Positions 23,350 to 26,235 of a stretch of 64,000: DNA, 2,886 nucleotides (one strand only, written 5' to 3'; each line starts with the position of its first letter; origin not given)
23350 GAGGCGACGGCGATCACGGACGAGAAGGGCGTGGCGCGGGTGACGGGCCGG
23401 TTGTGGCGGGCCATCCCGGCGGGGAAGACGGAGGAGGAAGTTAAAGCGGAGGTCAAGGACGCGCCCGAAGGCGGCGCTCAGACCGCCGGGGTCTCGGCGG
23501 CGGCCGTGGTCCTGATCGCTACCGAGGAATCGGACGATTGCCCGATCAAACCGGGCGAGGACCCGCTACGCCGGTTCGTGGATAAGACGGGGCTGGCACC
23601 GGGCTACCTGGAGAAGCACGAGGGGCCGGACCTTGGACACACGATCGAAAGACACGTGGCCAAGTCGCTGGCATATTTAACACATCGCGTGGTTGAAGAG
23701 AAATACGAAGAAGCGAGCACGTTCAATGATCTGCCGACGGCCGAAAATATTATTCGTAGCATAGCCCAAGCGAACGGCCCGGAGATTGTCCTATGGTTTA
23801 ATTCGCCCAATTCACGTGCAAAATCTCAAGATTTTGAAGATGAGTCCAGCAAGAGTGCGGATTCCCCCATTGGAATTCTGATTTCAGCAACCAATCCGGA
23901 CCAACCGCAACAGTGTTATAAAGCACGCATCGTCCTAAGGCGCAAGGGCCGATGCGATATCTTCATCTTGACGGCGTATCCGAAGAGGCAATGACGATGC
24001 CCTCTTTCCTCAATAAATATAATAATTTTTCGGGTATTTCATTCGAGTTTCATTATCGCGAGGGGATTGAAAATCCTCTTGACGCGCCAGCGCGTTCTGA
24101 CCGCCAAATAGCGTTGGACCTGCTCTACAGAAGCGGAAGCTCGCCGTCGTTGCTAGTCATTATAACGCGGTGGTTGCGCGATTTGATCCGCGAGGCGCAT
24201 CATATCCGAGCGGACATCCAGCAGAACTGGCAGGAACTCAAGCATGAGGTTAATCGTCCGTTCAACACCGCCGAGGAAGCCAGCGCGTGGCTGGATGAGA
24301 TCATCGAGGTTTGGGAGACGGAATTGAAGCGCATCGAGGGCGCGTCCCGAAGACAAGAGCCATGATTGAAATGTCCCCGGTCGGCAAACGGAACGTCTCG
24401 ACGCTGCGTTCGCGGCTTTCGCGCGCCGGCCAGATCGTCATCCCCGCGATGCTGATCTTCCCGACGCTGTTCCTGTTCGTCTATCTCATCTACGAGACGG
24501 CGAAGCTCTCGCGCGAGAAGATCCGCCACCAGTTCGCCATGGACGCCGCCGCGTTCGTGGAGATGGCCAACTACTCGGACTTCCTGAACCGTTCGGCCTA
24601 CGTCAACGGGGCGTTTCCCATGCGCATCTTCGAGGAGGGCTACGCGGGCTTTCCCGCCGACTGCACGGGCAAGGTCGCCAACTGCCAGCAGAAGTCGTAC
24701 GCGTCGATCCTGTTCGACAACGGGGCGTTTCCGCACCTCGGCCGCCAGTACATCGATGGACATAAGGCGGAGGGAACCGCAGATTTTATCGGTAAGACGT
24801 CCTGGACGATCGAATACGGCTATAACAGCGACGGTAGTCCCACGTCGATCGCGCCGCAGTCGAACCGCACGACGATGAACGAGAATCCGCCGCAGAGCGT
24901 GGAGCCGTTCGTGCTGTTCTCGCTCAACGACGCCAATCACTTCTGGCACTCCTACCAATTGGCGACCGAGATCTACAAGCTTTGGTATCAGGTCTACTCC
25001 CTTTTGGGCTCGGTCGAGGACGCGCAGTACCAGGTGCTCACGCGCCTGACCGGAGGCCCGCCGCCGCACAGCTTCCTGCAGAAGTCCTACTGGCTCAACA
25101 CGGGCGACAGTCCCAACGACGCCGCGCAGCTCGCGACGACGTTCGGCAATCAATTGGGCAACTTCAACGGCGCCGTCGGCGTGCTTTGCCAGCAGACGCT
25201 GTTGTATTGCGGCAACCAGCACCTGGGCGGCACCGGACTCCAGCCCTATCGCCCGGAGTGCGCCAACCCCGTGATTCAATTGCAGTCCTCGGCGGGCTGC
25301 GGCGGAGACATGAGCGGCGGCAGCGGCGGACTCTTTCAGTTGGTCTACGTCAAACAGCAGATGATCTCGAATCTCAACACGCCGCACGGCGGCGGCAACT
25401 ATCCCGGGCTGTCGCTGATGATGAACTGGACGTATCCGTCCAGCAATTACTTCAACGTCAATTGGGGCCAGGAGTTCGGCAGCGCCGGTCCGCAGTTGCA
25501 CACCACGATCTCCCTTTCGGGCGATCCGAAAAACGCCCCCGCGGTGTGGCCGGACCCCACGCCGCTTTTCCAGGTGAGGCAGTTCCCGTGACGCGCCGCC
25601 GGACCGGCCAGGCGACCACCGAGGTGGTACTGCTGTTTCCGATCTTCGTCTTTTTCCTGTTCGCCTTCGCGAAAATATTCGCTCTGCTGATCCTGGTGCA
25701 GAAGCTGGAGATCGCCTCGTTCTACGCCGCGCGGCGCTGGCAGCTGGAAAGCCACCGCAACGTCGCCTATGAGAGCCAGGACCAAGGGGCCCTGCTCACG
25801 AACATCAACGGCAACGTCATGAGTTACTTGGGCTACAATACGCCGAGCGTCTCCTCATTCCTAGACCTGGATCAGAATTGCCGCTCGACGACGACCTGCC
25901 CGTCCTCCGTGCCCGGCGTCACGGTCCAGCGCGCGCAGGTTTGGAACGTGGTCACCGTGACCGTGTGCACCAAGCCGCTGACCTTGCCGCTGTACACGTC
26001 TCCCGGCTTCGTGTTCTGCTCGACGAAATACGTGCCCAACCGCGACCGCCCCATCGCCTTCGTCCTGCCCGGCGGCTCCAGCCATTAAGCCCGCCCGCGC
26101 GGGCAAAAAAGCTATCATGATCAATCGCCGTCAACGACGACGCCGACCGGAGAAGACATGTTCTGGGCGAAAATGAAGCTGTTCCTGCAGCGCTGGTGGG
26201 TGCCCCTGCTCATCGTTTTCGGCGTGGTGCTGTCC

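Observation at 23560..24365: Polymorphic-toxin tip: RNase A-like (CdiA-CT type) C-terminal domain plus overlapping immunity gene, marked by an abrupt composition drop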

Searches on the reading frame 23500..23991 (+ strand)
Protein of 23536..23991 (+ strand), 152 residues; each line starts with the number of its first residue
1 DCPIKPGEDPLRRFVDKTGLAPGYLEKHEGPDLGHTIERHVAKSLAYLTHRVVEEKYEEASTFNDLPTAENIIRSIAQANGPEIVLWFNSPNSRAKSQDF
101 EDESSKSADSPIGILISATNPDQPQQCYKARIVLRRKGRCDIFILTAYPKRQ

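Call 5: search_solved_structures(query=window:23560-23991:+, max_evalue=10, show_alignments=3)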
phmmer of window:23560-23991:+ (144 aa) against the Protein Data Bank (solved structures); distinct sequences matched with E-value up to 10: 2.
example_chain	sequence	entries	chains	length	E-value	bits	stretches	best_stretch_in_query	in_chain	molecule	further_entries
5e3e_B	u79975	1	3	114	8.2e-06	29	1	26-141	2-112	Large exoprotein involved in heme utilization or adhesion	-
9rce_H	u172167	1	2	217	0.48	13.6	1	16-68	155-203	Peptidoglycan-binding protein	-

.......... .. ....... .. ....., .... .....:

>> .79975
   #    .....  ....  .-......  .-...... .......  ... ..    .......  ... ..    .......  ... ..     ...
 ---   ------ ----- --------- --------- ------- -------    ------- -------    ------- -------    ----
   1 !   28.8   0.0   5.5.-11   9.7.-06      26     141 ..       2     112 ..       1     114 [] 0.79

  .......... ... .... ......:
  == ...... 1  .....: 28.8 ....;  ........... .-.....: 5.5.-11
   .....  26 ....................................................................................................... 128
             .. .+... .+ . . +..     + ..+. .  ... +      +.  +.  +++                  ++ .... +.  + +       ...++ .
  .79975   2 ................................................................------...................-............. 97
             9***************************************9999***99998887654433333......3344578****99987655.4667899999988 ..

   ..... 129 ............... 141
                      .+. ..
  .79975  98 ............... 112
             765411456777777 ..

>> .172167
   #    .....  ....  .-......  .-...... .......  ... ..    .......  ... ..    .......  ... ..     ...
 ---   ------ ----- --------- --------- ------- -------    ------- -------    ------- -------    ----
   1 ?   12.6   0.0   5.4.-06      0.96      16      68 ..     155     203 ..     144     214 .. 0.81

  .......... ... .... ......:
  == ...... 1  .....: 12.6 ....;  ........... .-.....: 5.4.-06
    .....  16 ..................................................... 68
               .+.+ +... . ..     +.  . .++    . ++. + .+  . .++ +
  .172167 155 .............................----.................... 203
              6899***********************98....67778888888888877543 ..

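Call 26: find_homologous_proteins(query=window:23536-23991:+, max_evalue=0.001)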
Query window:23536-23991:+: 15 candidates shared short words with the query, none scored E <= 0.001.

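Call 32: search_solved_structures(query=A3, max_evalue=1, show_alignments=2)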
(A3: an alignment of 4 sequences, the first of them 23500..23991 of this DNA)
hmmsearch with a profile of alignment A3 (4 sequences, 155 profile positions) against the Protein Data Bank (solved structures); distinct sequences matched with E-value up to 1: 3.
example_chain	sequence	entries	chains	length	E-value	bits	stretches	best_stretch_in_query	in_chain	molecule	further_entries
5e3e_B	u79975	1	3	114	5.4e-11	45.9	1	41-152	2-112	Large exoprotein involved in heme utilization or adhesion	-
2pnq_A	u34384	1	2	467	0.47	13.6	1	52-87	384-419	[Pyruvate dehydrogenase [lipoamide]]-phosphatase 1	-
3mq3_A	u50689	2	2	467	0.49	13.6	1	52-87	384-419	Pyruvate dehydrogenase phosphatase 1 | [Pyruvate dehydrogenase [acetyl-transferring]]-phosphatase 1, mitochondrial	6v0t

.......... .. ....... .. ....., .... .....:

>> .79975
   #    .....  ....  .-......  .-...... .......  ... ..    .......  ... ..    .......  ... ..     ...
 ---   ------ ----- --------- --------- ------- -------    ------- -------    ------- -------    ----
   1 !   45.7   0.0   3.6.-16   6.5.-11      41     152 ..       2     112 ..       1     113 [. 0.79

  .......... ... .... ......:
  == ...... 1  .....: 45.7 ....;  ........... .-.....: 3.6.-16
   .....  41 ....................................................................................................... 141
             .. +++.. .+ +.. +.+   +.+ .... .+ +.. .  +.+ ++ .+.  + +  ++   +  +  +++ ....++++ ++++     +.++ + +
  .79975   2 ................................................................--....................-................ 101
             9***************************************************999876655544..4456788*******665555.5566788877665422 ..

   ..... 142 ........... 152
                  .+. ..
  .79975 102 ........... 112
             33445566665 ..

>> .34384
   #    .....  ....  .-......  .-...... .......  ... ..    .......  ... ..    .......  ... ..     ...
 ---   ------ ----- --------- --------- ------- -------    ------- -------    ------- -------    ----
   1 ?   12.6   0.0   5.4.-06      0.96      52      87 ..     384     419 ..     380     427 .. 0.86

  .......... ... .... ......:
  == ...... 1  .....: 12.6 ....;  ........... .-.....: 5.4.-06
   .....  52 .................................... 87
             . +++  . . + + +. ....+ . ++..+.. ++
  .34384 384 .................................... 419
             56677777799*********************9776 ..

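Call 61: find_related_loci(query=A3, collection=metagenome_contigs, flank=3500)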
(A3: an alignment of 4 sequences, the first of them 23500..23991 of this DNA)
Query A3 (164 aa) in metagenome_contigs; peptide patterns used: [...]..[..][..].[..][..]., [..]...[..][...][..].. (x = any residue, [..] = any of these).
63 stretches matched a pattern; 14 encode a relative of the query (tblastn E <= 1e-3); 14 distinct loci.
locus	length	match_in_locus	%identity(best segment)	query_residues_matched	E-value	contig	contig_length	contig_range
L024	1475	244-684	46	10-162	4e-37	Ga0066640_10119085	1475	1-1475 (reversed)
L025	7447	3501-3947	39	11-161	9e-28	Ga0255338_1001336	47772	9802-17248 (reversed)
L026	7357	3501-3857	31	37-162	6e-16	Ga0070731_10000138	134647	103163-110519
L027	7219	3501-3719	45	37-111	2e-12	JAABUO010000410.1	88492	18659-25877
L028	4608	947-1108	52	37-90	2e-12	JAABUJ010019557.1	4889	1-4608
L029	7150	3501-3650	50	37-86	3e-11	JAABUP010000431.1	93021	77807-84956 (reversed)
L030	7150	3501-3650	50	37-86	5e-11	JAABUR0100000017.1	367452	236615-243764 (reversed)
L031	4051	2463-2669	41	37-107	1e-10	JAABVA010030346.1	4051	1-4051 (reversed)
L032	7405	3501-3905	29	13-160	1e-9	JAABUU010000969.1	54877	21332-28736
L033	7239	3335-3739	29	13-160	1e-9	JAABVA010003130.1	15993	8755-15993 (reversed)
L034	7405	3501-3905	28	13-160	1e-8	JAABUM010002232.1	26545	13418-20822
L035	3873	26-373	30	37-162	9e-9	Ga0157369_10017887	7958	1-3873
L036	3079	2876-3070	34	37-101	6e-8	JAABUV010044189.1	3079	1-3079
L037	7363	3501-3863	33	37-161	3e-7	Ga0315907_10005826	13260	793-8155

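Call 75: predict_structure(alignment_id=A7)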
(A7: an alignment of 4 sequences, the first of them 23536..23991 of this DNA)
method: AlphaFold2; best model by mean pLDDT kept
length: 152 residues; sequences in the alignment: 4
mean_pLDDT: 37.5   pTM: 0.23
mean pLDDT of the five models: 37.5, 34.2, 34.1, 32.2, 32.0
residues with pLDDT >= 90: 0; 70-90: 0; 50-70: 5; < 50: 147
segments of 3 or more residues with pLDDT < 50: 1-25, 27-70, 76-152
pLDDT, mean of each block of 10 residues (from residue 1): 37 37 44 41 37 36 41 48 35 34 35 37 36 36 31 30
secondary structure, 60 per line:
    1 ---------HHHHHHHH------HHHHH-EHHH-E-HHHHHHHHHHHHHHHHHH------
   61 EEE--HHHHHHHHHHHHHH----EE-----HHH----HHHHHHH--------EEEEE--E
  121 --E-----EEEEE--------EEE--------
elements in order: H10-17 H24-28 H37-54 E61-63 H66-79 H98-104 E113-117 E129-133 E142-144

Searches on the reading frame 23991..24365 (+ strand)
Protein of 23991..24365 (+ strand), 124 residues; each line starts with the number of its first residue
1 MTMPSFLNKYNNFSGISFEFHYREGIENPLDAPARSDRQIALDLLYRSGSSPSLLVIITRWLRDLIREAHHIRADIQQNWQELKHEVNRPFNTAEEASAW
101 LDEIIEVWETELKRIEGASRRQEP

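Call 3: search_protein_families(library=pfam, proteins=[window:23991-24365:+], max_evalue=1)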
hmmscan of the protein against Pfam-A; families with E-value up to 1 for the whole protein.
window:23991-24365:+ (124 aa): 3 families
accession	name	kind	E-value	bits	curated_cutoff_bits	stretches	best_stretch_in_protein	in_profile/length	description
PF14657.12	Arm-DNA-bind_4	-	0.068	13.2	22.3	1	84-106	18-40/47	Arm DNA-binding domain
PF20072.4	DUF6468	-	0.09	13.4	26.9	0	79-121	32-74/76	Domain of unknown function (DUF6468)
PF20975.2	DGCcoil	-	0.11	12.1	26.7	1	71-114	122-166/359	DGC-associated coil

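Call 6: search_solved_structures(query=window:23991-24362:+, max_evalue=10, show_alignments=2)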
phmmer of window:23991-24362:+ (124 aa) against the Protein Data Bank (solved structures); distinct sequences matched with E-value up to 10: 1.
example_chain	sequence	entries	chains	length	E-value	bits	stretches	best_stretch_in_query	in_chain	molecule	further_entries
8g9k_A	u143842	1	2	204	0.0039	20.5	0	38-68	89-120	THR2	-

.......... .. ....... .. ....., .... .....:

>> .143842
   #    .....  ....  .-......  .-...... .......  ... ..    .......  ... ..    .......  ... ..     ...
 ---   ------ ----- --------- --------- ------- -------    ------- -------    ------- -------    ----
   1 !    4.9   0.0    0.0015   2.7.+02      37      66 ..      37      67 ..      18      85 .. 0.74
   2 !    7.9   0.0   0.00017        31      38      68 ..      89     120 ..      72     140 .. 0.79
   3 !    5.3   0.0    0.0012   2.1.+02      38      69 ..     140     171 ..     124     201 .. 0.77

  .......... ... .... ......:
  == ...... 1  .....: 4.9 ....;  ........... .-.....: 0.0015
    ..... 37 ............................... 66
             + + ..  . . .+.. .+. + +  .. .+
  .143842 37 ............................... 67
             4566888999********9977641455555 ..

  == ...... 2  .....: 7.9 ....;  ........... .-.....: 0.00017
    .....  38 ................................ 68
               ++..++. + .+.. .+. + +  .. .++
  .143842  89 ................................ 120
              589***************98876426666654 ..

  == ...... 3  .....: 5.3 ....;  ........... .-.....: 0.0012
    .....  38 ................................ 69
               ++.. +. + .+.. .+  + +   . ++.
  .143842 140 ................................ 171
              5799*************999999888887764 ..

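Call 25: find_homologous_proteins(query=window:23997-24362:+, max_evalue=0.01)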
Query window:23997-24362:+ (122 aa): 1 proteins with E <= 0.01 among 3 candidates.
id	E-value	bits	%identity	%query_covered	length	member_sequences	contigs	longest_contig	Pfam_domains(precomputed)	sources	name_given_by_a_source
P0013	7.9e-76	270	100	100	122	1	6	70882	-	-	-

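Call 30: search_solved_structures(query=A2, max_evalue=10, show_alignments=1)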
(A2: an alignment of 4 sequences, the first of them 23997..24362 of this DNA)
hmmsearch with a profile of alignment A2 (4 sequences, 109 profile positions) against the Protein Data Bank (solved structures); distinct sequences matched with E-value up to 10: 33.
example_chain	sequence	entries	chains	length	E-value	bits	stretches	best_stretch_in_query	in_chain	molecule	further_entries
4y6w_A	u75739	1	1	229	2.6e-06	30.6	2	21-96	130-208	NaB(AB)3ACb - light chain TPR-like repeats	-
4y6c_A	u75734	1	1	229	5.7e-06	29.5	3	21-96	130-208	ANSERINA PUTATIVE KINESIN LIGHT chain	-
4wwr_B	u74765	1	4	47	0.051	16.8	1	67-104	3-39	Ubiquitin-like protein 4A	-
7ru9_E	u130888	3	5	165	0.052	16.7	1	56-104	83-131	Ubiquitin-like protein 4A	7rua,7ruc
4x86_A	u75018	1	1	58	0.062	16.5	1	66-104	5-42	Ubiquitin-like protein 4A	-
6ign_A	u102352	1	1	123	0.11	15.7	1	48-98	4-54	Kinesin-1 heavy chain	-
6igv_A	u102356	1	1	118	0.12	15.5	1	50-98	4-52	Kinesin-1 heavy chain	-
6vgb_A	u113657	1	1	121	0.22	14.7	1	29-92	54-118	De novo designed protein RO2_20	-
3tbk_A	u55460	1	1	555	0.24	14.6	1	32-95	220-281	RIG-I Helicase Domain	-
8jj8_F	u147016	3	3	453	0.28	14.4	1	46-94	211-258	Beta-2 adrenergic receptor,Soluble cytochrome b562 | Beta-2 adrenergic receptor,Beta-2 adrenergic receptor,Soluble cytochrome b562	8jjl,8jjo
8f29_Z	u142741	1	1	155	0.5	13.6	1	17-105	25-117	ATP synthase subunit 4, mitochondrial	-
7tko_U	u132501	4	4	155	0.5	13.6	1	17-105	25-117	ATP synthase subunit 4 | ATP synthase subunit 4, mitochondrial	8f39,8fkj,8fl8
4on9_A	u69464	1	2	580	0.62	13.3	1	48-95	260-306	Probable ATP-dependent RNA helicase DDX58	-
6b2w_A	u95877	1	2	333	0.68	13.2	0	9-71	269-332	Putative peptidyl-arginine deiminase family protein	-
3zd7_A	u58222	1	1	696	0.83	12.9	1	48-95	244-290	PROBABLE ATP-DEPENDENT RNA HELICASE DDX58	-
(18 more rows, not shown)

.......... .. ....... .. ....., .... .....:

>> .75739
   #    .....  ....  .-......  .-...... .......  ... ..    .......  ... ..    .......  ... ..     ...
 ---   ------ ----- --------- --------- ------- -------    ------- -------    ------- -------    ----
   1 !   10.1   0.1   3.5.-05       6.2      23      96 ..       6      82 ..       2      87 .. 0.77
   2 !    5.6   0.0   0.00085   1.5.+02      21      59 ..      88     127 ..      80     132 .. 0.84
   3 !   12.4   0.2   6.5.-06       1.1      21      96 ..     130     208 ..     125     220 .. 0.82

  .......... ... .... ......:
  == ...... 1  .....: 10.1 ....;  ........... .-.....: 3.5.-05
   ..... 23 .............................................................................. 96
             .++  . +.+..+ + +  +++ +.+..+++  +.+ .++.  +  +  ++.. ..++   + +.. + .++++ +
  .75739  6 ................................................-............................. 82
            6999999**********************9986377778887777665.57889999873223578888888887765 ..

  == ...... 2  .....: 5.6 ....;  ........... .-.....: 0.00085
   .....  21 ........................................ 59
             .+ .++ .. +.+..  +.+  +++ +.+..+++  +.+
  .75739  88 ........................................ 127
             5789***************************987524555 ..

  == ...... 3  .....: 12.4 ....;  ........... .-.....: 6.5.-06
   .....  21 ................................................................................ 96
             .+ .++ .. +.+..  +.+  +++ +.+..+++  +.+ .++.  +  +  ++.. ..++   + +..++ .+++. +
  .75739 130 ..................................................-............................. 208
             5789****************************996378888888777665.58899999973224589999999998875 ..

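Call 31: search_protein_families(library=pfam, alignment_id=A2, max_evalue=1)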
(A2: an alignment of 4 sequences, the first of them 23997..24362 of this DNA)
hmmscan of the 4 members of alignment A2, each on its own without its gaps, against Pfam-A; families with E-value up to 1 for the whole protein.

A. member 1, window:23997-24362:+ (122 aa): 4 families
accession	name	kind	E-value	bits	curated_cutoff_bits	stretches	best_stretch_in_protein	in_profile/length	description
PF14657.12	Arm-DNA-bind_4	-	0.066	13.3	22.3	1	82-104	18-40/47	Arm DNA-binding domain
PF20072.4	DUF6468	-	0.086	13.4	26.9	1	77-119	32-74/76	Domain of unknown function (DUF6468)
PF20975.2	DGCcoil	-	0.1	12.2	26.7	1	69-112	122-166/359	DGC-associated coil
PF16836.11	PSY3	-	0.27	11.3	25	0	14-44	169-202/215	Shu complex component Psy3, DNA-binding description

B. families by the number of members that match (of 4 scanned): 6 families
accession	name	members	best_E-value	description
PF10062.14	DUF2300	1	0.018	Predicted secreted protein (DUF2300)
PF17192.9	MukF_M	1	0.053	MukF middle domain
PF14657.12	Arm-DNA-bind_4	1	0.066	Arm DNA-binding domain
PF20072.4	DUF6468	1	0.086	Domain of unknown function (DUF6468)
PF20975.2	DGCcoil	1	0.1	DGC-associated coil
PF16836.11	PSY3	1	0.27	Shu complex component Psy3, DNA-binding description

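Call 60: find_related_loci(query=A2, collection=metagenome_contigs, flank=3500)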
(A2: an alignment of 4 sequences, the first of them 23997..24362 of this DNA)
Query A2 (122 aa) in metagenome_contigs; peptide patterns used: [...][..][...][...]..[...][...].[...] (x = any residue, [..] = any of these).
197 stretches matched a pattern, but none encodes a relative of the query by tblastn (E <= 1e-3).

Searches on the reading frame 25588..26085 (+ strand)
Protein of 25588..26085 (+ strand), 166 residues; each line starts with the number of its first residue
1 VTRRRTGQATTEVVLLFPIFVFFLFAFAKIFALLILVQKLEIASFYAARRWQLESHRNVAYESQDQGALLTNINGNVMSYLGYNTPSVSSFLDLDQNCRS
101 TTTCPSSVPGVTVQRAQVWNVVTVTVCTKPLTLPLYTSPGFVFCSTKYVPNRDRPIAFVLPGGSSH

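Call 38: search_protein_families(library=pfam, proteins=[window:25588-26085:+], max_evalue=0.001)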
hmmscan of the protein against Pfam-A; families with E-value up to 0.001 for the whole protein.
window:25588-26085:+ (166 aa): 0 families

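Call 41: search_protein_families(library=pfam, proteins=[window:25588-26085:+], max_evalue=1)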
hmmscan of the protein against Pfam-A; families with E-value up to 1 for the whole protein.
window:25588-26085:+ (166 aa): 1 family
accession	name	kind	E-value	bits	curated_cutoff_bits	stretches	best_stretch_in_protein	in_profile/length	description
PF07811.17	TadE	-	0.013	16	22.9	1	7-49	1-43/43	TadE-like protein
